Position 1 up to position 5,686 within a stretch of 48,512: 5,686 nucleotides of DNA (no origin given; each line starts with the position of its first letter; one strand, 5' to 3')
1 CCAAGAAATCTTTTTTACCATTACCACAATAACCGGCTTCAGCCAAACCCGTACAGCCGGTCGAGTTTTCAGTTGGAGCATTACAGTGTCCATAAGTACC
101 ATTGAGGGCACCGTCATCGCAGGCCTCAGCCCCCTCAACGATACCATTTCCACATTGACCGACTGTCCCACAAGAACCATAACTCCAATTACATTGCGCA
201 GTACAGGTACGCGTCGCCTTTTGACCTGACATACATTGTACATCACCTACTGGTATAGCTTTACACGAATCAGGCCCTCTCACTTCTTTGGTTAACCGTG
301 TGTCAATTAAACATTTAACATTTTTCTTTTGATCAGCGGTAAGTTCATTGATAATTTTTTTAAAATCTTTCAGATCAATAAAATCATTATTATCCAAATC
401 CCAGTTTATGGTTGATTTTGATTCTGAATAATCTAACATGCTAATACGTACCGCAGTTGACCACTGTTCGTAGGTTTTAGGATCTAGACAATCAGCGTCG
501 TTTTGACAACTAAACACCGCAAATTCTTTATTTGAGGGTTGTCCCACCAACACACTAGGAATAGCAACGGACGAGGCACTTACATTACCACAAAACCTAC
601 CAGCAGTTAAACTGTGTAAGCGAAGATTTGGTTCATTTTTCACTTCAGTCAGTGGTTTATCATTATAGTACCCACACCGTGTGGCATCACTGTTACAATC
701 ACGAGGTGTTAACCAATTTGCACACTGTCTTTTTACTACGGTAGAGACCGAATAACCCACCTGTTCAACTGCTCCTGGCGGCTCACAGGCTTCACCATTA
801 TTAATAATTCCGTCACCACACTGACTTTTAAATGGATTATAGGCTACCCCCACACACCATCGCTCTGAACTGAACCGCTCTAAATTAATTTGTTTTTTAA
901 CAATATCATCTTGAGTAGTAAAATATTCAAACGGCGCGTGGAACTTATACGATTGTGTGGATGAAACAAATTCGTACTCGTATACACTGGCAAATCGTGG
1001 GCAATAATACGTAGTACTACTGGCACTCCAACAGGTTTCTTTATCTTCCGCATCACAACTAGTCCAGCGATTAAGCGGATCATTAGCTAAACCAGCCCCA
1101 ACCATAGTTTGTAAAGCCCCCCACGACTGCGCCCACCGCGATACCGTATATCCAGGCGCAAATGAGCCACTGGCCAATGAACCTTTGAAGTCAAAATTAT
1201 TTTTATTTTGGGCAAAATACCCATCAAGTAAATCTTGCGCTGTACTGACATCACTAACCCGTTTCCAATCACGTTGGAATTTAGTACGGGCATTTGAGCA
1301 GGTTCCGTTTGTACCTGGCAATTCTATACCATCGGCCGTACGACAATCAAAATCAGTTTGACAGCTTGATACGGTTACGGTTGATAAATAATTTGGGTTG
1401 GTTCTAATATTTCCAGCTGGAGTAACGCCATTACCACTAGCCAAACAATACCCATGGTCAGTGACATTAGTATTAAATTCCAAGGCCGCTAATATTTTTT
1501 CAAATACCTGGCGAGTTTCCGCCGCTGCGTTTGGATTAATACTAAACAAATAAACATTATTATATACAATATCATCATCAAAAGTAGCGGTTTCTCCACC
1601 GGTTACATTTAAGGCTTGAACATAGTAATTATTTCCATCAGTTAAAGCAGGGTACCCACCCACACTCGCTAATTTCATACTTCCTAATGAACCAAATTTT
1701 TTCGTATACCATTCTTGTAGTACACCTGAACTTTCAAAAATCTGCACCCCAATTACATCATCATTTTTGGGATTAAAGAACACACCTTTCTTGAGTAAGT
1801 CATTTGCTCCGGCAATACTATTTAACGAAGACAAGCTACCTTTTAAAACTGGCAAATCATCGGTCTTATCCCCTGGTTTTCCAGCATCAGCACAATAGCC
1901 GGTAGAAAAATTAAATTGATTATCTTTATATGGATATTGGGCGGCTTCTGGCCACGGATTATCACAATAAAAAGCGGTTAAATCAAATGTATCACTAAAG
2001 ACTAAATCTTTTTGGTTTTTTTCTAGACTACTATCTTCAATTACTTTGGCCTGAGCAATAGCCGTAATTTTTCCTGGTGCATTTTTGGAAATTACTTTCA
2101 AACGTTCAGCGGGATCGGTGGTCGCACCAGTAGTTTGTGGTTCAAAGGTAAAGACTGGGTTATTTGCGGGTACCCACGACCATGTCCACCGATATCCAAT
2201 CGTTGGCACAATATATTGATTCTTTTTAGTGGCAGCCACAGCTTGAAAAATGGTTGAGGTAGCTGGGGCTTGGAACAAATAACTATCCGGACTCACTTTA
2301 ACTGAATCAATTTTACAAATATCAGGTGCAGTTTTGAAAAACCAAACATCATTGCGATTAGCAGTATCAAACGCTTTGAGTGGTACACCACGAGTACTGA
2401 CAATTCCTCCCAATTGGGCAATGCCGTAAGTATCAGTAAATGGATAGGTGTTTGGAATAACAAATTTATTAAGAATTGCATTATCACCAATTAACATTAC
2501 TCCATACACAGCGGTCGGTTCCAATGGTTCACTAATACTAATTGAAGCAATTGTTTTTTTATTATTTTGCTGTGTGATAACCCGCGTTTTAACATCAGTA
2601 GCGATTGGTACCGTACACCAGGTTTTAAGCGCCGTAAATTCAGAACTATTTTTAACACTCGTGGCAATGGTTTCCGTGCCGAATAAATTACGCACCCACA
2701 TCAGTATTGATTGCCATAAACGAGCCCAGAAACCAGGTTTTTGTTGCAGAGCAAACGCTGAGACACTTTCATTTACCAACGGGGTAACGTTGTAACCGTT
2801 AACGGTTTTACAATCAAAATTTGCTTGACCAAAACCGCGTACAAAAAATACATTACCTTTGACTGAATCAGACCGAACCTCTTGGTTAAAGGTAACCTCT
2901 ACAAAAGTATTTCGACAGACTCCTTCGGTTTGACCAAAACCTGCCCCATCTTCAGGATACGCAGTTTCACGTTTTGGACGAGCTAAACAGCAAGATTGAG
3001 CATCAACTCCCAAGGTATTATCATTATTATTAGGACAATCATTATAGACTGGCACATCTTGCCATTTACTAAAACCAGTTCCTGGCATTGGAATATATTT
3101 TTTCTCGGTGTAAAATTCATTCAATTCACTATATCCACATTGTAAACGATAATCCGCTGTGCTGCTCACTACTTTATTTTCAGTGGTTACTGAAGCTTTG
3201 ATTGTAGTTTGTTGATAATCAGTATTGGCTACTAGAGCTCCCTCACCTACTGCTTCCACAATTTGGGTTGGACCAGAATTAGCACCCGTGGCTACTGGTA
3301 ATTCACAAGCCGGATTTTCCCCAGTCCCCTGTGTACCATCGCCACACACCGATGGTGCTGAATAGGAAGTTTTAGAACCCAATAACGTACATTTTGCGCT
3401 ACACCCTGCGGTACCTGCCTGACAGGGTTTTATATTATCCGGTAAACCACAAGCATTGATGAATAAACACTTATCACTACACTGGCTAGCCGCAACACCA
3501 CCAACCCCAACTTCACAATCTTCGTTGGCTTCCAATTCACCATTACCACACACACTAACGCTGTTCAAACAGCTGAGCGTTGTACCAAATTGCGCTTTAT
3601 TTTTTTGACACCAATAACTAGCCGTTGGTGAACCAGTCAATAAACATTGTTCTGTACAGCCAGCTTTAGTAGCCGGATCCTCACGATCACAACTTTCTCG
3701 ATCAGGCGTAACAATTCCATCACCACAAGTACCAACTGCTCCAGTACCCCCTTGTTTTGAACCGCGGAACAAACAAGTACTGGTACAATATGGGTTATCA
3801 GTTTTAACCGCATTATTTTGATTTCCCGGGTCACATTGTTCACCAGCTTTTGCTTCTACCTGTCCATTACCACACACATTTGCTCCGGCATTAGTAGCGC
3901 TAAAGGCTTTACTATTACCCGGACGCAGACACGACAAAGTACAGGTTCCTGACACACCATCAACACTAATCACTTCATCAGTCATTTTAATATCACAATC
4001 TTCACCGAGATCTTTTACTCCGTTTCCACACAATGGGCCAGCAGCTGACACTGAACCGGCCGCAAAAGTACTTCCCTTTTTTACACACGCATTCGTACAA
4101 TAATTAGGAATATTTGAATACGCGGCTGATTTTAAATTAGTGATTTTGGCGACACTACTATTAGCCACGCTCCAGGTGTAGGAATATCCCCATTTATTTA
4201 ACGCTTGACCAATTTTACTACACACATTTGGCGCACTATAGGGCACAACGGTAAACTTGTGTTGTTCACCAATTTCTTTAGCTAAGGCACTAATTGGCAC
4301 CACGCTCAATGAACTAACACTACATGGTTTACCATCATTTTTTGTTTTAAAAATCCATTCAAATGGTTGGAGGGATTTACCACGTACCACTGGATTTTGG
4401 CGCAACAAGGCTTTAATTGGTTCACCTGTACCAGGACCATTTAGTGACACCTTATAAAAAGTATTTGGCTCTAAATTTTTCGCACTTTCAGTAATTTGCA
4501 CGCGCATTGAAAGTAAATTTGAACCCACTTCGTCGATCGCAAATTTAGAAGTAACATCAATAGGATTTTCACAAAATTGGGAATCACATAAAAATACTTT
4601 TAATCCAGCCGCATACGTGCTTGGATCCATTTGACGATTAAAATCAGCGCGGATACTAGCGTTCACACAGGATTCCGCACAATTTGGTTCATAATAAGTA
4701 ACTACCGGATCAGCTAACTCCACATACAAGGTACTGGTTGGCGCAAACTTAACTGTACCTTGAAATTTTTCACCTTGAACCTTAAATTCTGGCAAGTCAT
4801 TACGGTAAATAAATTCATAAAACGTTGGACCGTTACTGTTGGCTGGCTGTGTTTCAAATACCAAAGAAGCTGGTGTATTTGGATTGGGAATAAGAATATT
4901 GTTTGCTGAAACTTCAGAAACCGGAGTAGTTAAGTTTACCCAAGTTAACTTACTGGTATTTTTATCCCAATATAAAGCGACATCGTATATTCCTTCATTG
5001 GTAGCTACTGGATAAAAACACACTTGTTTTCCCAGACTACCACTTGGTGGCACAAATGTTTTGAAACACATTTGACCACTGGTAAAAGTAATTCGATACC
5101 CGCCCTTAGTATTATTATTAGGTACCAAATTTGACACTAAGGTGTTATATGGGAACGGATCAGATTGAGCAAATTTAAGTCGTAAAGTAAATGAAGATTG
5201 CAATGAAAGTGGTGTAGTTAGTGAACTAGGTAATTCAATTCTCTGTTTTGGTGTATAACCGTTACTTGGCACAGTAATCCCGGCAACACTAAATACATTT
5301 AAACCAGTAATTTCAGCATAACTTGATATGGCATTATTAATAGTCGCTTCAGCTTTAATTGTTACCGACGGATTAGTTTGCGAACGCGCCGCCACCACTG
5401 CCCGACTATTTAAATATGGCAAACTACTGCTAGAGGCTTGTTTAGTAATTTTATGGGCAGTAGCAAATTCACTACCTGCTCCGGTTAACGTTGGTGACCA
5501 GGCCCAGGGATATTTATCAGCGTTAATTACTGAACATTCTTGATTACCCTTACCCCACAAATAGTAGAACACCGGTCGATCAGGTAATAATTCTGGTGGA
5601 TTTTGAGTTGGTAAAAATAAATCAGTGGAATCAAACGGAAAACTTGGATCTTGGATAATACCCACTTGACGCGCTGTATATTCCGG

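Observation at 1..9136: A >9.1-kb open reading frame fills the region where the ORF track shows only scraps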

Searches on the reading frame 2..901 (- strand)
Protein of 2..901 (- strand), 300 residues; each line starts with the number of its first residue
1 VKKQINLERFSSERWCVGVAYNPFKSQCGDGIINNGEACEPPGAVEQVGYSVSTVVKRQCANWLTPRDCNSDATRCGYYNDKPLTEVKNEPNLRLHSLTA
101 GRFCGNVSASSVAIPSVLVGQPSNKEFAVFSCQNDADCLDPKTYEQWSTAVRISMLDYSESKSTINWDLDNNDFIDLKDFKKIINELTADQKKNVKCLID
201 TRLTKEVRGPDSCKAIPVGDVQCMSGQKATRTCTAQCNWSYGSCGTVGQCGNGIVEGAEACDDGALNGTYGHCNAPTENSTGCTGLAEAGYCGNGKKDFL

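Call 15: search_protein_families(library=pfam, proteins=[window:2-901:-], max_evalue=1)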
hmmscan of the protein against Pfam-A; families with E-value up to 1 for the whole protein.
window:2-901:- (300 aa): 2 families
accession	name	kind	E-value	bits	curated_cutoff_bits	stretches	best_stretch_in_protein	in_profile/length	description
PF13948.11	DUF4215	-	1.4e-05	25.7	27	2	236-268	9-39/47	Domain of unknown function (DUF4215)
PF13405.12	EF-hand_6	-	0.14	12.4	25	1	167-185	9-27/30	EF-hand domain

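Call 16: search_protein_families(library=ncbifam, proteins=[window:2-901:-], max_evalue=1)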
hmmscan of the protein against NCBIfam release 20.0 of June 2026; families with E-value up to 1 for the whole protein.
window:2-901:- (300 aa): 1 family
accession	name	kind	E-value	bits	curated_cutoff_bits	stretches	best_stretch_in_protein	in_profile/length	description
TIGR02232.1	myxo_disulf_rpt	repeat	7e-06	25.8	20.8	2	249-267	3-21/38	cysteine-rich acidic repeat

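Call 70: search_protein_families(library=pfam, proteins=[window:2-736:-], max_evalue=0.1)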
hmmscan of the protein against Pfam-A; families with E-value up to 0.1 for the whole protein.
window:2-736:- (245 aa): 0 families

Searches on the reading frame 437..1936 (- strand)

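Call 70: search_protein_families(library=pfam, proteins=[window:437-1936:-], max_evalue=0.1)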
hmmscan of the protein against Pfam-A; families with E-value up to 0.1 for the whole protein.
window:437-1936:- (500 aa): 2 families
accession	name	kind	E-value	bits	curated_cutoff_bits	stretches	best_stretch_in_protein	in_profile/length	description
PF01666.22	DX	-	0.013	16.4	25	0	160-200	18-58/76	DX module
PF13948.11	DUF4215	-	0.054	14.2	27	0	370-385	18-33/47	Domain of unknown function (DUF4215)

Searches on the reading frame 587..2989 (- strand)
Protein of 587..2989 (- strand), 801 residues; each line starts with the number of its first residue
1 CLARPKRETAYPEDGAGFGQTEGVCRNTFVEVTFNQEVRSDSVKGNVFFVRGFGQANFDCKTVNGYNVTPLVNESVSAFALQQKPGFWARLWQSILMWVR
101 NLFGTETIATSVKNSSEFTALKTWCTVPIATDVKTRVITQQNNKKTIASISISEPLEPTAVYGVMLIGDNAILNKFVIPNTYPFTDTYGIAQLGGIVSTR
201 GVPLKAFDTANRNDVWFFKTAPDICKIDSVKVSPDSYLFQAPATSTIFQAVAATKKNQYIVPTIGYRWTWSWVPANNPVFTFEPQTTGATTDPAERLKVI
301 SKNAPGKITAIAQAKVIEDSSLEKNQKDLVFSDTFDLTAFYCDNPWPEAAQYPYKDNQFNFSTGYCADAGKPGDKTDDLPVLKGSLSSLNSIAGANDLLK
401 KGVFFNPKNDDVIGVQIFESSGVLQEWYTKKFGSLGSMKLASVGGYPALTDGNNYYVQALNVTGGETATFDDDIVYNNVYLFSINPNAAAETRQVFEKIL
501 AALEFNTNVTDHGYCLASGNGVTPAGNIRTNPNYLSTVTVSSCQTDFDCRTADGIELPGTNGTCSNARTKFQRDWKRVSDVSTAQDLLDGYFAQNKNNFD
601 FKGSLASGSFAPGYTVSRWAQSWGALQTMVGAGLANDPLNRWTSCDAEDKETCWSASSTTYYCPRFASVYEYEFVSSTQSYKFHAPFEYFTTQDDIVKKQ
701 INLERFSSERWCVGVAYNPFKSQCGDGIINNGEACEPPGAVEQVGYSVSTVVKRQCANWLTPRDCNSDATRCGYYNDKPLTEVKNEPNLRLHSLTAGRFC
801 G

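Call 51: predict_structure(alignment_id=A1)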
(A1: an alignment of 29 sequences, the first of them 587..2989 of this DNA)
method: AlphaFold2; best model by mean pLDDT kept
length: 801 residues; sequences in the alignment: 29
mean_pLDDT: 80.1   pTM: 0.75
mean pLDDT of the five models: 80.1, 78.6, 78.4, 76.2, 75.0
residues with pLDDT >= 90: 387; 70-90: 224; 50-70: 77; < 50: 113
segments of 3 or more residues with pLDDT < 50: 79-85, 104-108, 179-192, 390-394, 721-765, 767-801
pLDDT, mean of each block of 10 residues (from residue 1): 87 91 94 92 89 94 90 72 56 66 49 84 90 83 84 92 89 54 44 76 83 91 94 92 93 94 93 90 74 80 93 94 90 93 88 89 86 71 68 66 89 92 87 92 93 94 68 82 95 94 91 87 67 87 94 93 93 92 93 84 68 89 89 89 90 88 93 90 94 88 94 83 41 38 33 38 46 39 33 28 34
secondary structure, 60 per line:
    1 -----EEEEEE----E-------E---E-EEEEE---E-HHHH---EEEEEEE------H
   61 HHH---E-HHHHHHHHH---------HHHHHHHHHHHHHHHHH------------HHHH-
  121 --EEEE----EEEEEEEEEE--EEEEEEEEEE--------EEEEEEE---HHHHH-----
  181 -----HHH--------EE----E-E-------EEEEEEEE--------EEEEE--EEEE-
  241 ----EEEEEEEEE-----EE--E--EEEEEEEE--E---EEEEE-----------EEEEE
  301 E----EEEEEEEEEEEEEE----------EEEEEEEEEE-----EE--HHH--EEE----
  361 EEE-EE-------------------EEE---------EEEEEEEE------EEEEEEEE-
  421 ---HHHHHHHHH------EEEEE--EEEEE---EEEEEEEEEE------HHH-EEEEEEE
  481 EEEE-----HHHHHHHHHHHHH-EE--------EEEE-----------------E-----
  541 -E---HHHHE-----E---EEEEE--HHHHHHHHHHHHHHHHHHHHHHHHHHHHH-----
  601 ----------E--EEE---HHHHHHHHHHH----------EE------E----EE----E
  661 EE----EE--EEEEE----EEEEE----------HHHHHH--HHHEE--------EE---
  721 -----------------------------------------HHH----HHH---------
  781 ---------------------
elements in order (helices of 4 or more, strands of 3 or more residues): E6-11 E30-34 H40-43 E47-53 H60-63 H69-77 H87-103 H116-119 E123-126 E131-140 E143-152 E161-167 H171-175 E213-220 E229-233 E236-239 E245-253 E266-273 E280-284 E296-301 E306-319 E330-339 E354-356 E361-363 E386-388 E398-405 E412-419 H424-432 E439-443 E446-450 E454-463 E474-484 H490-502 E514-517 H546-549 E560-564 H567-595 E614-616 H620-630 E660-662 E671-675 E680-684 H695-700

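Call 55: fold_search(model_id=the predicted structure, library=pdb)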
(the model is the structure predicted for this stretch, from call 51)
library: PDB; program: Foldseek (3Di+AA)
matches with E <= 10: 1005; with E <= 0.001: 21
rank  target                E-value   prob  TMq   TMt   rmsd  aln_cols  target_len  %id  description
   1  2ra1                  1.6e-06  1.00  0.12  0.20  10.6       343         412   10  Crystal structure of the N-terminal part of the bacterial S-layer protein SbsC (released 2008-08-19)
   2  4uj6                  6.9e-06  0.99  0.15  0.16  25.5       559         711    8  Structure of surface layer protein SbsC, domains 1-6 (released 2016-04-27)
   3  4aq1_C                1.0e-05  0.99  0.11  0.14  21.7       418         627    7  Structure of the SbsB S-layer protein of Geobacillus stearothermophilus PV72p2 in complex with nanobody KB6 (released 2012-06-13)
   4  3qc5                  9.5e-05  0.82  0.09  0.18  20.1       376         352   12  GspB (released 2011-08-10)
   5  4qrb                  1.1e-04  0.90  0.10  0.20  20.2       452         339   10  Structure and specificity of L-D-Transpeptidase from Mycobacterium tuberculosis and antibiotic resistance: Calcium bindi (released 2015-12-23)
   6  7stz_C                1.1e-04  0.82  0.10  0.14  25.7       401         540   11  Crystal Structure of Human E-cadherin EC1-5 bound by mouse monoclonal antibody Fab mAb-1_19A11 (released 2022-01-26)
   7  8a1l_A                1.4e-04  0.92  0.10  0.21  21.0       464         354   10  Crystal structure of the transpeptidase LdtMt2 from Mycobacterium tuberculosis in complex with alpha-chloro ketone 2 (released 2023-06-14)
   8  7r5k_10               1.4e-04  0.90  0.12  0.06  21.6       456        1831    8  Human nuclear pore complex (constricted) (released 2022-06-22)
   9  9hcj_10               1.8e-04  0.82  0.12  0.06  22.5       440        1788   11  D. discoideum nuclear pore complex (released 2024-12-25)
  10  4zfq                  2.2e-04  0.99  0.10  0.22  15.6       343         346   11  Structure of M. tuberculosis (3,3) L,D-Transpeptidase, LdtMt5. (Meropenen-adduct form) (released 2015-09-02)
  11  5dcc_B                3.4e-04  0.96  0.10  0.20  16.6       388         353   10  X-RAY CRYSTAL STRUCTURE OF a TEBIPENEM ADDUCT OF L,D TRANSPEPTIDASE 2 FROM MYCOBACTERIUM TUBERCULOSIS (released 2016-09-28)
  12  4z7a                  3.4e-04  0.91  0.10  0.21  22.4       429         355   10  Structural and biochemical characterization of a non-functionally redundant M. tuberculosis (3,3) L,D-Transpeptidase, Ld (released 2015-09-02)
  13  5uwv_C                3.8e-04  0.77  0.10  0.19  20.4       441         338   10  Crystal structure of Mycobacterium abscessus L,D-transpeptidase 2 (released 2017-08-16)
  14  1cwv                  4.2e-04  0.85  0.11  0.16  22.1       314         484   12  CRYSTAL STRUCTURE OF INVASIN: A BACTERIAL INTEGRIN-BINDING PROTEIN (released 1999-10-13)
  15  5d7h_A                5.5e-04  0.90  0.09  0.18  16.4       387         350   11  X-RAY CRYSTAL STRUCTURE OF L,D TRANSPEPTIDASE 2 FROM MYCOBACTERIUM TUBERCULOSIS (released 2016-09-28)
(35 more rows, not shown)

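Call 75: fold_search(model_id=the predicted structure, library=viral)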
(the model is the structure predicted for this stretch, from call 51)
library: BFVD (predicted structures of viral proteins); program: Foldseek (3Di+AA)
matches with E <= 10: 222; with E <= 0.001: 10
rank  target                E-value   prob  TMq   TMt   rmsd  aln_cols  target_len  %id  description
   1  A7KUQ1                2.0e-10  1.00  0.12  0.26  25.5       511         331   10  (no name in the UniProt tables at hand)
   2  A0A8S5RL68            3.3e-06  0.99  0.11  0.20  27.7       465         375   10  Ig-like domain protein [virus sp. ctEQ64]
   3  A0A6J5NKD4            5.1e-05  0.91  0.11  0.22  26.9       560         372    8  SbsA Ig-like domain-containing protein [uncultured Caudovirales phage]
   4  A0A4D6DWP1            9.9e-05  0.99  0.10  0.28  20.8       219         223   10  Uncharacterized protein [Edwardsiella phage pEt-SU]
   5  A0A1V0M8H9            1.3e-04  0.66  0.10  0.11  22.7       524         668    8  Envelope glycoprotein C [Columbid alphaherpesvirus 1]
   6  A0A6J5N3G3            3.3e-04  0.97  0.10  0.10  21.2       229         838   13  Tip attachment protein J [uncultured Caudovirales phage]
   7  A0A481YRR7            4.8e-04  0.47  0.10  0.15  22.9       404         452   10  Uncharacterized protein [Marseillevirus LCMAC101]
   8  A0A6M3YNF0            7.9e-04  0.47  0.10  0.07  25.4       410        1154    7  PKD/Chitinase domain-containing protein [Alteromonas phage vB_AcoS-R7M]
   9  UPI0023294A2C         9.3e-04  0.66  0.10  0.08  18.4       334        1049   10  (no name look-up for this kind of identifier)
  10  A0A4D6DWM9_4          9.3e-04  0.44  0.10  0.07  27.3       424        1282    7  Uncharacterized protein [Edwardsiella phage pEt-SU]
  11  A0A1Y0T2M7            1.2e-03  0.57  0.10  0.09  18.4       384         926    9  Glycoside hydrolase family 5 domain-containing protein [Pseudomonas phage Skulduggery]
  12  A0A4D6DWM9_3          1.2e-03  0.30  0.10  0.06  27.0       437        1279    9  Uncharacterized protein [Edwardsiella phage pEt-SU]
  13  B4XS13                1.4e-03  0.38  0.11  0.16  22.9       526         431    9  GC [anatid alphaherpesvirus 1]
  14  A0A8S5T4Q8            1.9e-03  0.77  0.10  0.13  24.0       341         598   11  Tail protein [Siphoviridae sp. ctrpM6]
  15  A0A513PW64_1          1.9e-03  0.44  0.12  0.09  18.0       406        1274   10  Big-1 domain-containing protein [Vibrio phage 2 TSL-2019]
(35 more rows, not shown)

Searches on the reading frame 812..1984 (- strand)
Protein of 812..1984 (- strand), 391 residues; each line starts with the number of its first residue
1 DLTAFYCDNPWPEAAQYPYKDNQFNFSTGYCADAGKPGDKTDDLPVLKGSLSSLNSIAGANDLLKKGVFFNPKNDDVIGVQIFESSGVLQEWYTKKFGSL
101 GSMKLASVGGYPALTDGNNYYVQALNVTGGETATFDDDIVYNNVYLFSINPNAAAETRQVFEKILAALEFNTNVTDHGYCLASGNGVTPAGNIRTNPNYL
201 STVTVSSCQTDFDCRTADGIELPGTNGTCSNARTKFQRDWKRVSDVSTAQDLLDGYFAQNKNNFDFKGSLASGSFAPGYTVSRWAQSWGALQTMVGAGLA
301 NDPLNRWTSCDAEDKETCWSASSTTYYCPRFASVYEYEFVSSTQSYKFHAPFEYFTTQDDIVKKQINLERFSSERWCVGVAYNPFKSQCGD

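Call 67: search_protein_representatives(protein=window:812-1984:-)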
Query: 391 residues. Proteins with E-value up to 0.001 (for the whole library): 1072; up to 1e-10: 831; up to 1e-30: 147. The best 150 are listed.
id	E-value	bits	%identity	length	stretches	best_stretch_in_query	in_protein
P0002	2.0e-163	560.4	66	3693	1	1-391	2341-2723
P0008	4.3e-134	463.9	58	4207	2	57-391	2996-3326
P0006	3.4e-124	431.3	56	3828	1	2-391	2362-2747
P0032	4.3e-109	381.6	53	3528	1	1-391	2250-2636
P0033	5.4e-102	358.2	51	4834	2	57-391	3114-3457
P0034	2.9e-99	349.2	47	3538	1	1-391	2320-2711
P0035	1.2e-98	347.1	47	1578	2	61-391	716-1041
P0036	6.7e-96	338.1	47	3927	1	1-391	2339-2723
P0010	8.9e-96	337.7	49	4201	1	1-391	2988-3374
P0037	6.6e-95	334.8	45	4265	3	61-391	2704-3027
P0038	3.2e-94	332.6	44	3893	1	2-391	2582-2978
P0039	5.2e-92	325.3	44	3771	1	1-391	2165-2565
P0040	3.9e-91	322.4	47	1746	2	60-391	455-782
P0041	4.3e-91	322.3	44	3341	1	2-391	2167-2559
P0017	8.1e-85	301.6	46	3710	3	61-312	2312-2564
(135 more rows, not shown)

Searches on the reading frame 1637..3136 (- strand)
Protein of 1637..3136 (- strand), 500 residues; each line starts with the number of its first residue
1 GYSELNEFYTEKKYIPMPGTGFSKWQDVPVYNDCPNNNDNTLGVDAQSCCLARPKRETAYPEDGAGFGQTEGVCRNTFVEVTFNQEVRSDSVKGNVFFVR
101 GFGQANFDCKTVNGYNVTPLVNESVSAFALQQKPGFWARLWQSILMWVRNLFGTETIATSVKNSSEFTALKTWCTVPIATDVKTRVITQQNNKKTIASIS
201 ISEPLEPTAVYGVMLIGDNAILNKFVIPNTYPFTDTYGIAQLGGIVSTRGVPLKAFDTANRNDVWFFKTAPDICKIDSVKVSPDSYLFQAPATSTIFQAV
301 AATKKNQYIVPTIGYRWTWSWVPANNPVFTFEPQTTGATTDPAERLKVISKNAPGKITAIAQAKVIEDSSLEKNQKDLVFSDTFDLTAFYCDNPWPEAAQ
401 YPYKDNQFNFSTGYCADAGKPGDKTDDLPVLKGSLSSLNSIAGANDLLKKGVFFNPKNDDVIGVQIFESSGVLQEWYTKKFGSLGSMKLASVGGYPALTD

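Call 70: search_protein_families(library=pfam, proteins=[window:1637-3136:-], max_evalue=0.1)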
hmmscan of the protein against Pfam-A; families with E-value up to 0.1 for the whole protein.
window:1637-3136:- (500 aa): 1 family
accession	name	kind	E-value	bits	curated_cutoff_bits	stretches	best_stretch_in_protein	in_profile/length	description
PF13205.12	Big_5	-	0.00094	20.3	23.6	0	58-105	9-47/105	Bacterial Ig-like domain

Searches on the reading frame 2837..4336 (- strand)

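Call 70: search_protein_families(library=pfam, proteins=[window:2837-4336:-], max_evalue=0.1)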
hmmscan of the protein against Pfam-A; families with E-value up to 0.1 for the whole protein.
window:2837-4336:- (500 aa): 1 family
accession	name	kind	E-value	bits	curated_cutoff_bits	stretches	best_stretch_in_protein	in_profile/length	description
PF13205.12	Big_5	-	0.08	14.1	23.6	0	458-499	9-45/105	Bacterial Ig-like domain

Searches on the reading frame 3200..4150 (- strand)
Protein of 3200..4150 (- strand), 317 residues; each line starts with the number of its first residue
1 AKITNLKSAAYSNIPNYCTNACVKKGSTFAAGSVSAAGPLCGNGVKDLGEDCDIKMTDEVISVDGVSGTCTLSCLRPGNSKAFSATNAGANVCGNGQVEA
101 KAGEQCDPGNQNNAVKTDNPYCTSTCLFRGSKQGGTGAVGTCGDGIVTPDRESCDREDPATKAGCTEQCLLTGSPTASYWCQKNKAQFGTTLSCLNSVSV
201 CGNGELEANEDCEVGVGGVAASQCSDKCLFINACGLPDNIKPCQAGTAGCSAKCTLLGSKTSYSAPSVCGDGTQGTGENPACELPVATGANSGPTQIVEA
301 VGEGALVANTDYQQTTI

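Call 15: search_protein_families(library=pfam, proteins=[window:3200-4150:-], max_evalue=1)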
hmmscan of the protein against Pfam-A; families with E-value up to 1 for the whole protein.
window:3200-4150:- (317 aa): 0 families

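Call 16: search_protein_families(library=ncbifam, proteins=[window:3200-4150:-], max_evalue=1)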
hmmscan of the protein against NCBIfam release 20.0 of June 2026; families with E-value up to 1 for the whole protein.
window:3200-4150:- (317 aa): 1 family
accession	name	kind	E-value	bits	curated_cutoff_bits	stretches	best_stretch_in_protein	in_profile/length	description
TIGR02232.1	myxo_disulf_rpt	repeat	1.6e-06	27.8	20.8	3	140-170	2-31/38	cysteine-rich acidic repeat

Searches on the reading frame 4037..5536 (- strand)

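Call 70: search_protein_families(library=pfam, proteins=[window:4037-5536:-], max_evalue=0.1)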
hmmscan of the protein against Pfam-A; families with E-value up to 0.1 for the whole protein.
window:4037-5536:- (500 aa): 1 family
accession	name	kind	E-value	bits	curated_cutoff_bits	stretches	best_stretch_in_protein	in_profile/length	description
PF13205.12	Big_5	-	0.00077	20.6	23.6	1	277-366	5-84/105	Bacterial Ig-like domain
